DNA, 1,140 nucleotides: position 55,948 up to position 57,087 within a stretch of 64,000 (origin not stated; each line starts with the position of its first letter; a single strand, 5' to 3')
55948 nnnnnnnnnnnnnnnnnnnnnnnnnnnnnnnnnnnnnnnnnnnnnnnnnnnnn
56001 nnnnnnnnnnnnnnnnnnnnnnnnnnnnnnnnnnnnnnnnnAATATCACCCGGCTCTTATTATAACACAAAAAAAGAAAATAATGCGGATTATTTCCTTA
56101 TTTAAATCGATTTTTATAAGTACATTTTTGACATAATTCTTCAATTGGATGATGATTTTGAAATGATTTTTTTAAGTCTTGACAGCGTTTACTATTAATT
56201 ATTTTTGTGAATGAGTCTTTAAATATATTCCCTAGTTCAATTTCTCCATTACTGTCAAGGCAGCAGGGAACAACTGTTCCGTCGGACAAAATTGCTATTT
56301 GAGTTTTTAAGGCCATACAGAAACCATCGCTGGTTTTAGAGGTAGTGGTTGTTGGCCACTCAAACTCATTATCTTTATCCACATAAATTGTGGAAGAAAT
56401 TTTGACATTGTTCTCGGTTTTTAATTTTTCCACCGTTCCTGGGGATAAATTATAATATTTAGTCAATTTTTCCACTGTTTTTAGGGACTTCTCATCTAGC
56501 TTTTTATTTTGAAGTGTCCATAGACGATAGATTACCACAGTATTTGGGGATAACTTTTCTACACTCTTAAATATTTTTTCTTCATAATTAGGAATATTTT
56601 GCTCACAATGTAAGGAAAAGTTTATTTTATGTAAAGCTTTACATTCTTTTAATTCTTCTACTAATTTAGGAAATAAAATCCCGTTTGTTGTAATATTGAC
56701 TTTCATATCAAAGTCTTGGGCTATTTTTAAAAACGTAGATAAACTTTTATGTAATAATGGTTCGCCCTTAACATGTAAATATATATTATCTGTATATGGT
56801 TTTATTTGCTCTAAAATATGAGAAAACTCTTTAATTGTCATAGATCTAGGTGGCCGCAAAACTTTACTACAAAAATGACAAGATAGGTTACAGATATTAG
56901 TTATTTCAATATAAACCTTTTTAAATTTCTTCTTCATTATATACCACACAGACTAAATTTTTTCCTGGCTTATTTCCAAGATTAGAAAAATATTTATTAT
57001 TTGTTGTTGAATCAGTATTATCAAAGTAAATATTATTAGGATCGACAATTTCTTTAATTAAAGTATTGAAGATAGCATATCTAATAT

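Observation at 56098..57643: Radical SAM/SPASM enzyme plus coupled 240-aa partner inserted between uvrB and uvrA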

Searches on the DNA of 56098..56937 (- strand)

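Call 82: search_rna_families(sources=[L058, L064, L066, L070, L072, L073, L053, L071], threshold=gathering)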
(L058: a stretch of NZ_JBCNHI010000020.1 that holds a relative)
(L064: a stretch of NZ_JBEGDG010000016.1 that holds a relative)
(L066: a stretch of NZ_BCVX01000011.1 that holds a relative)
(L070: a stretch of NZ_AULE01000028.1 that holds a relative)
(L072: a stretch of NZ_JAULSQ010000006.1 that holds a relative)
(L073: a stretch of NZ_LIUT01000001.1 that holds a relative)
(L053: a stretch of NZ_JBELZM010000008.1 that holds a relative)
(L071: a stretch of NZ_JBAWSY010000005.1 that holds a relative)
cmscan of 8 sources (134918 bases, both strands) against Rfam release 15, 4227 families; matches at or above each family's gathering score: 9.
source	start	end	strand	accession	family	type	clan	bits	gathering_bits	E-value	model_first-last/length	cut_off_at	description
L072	7677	7779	-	RF00059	TPP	Cis-reg; riboswitch;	-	78.4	54.3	1.9e-13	1-105/105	no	TPP riboswitch aptamer (THI element)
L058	3563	3635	+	RF00005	tRNA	Gene; tRNA;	CL00001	74.5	29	3.7e-14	1-71/71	no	tRNA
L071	844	916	+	RF00005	tRNA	Gene; tRNA;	CL00001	73.6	29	6.9e-14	1-71/71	no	tRNA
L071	927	997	+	RF00005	tRNA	Gene; tRNA;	CL00001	72.9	29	1e-13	1-71/71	no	tRNA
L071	500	573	+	RF00005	tRNA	Gene; tRNA;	CL00001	66.4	29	6.3e-12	1-71/71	no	tRNA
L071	580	652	+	RF00005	tRNA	Gene; tRNA;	CL00001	65.1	29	1.4e-11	1-71/71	no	tRNA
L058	3475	3547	+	RF00005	tRNA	Gene; tRNA;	CL00001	59.7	29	4.4e-10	1-71/71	no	tRNA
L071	359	448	+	RF00005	tRNA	Gene; tRNA;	CL00001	53.6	29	2.1e-08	1-71/71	no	tRNA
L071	4623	4669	-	RF00522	PreQ1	Cis-reg; riboswitch;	-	41.3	39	0.00012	1-45/45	no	PreQ1 (pre queuosine) riboswitch aptamer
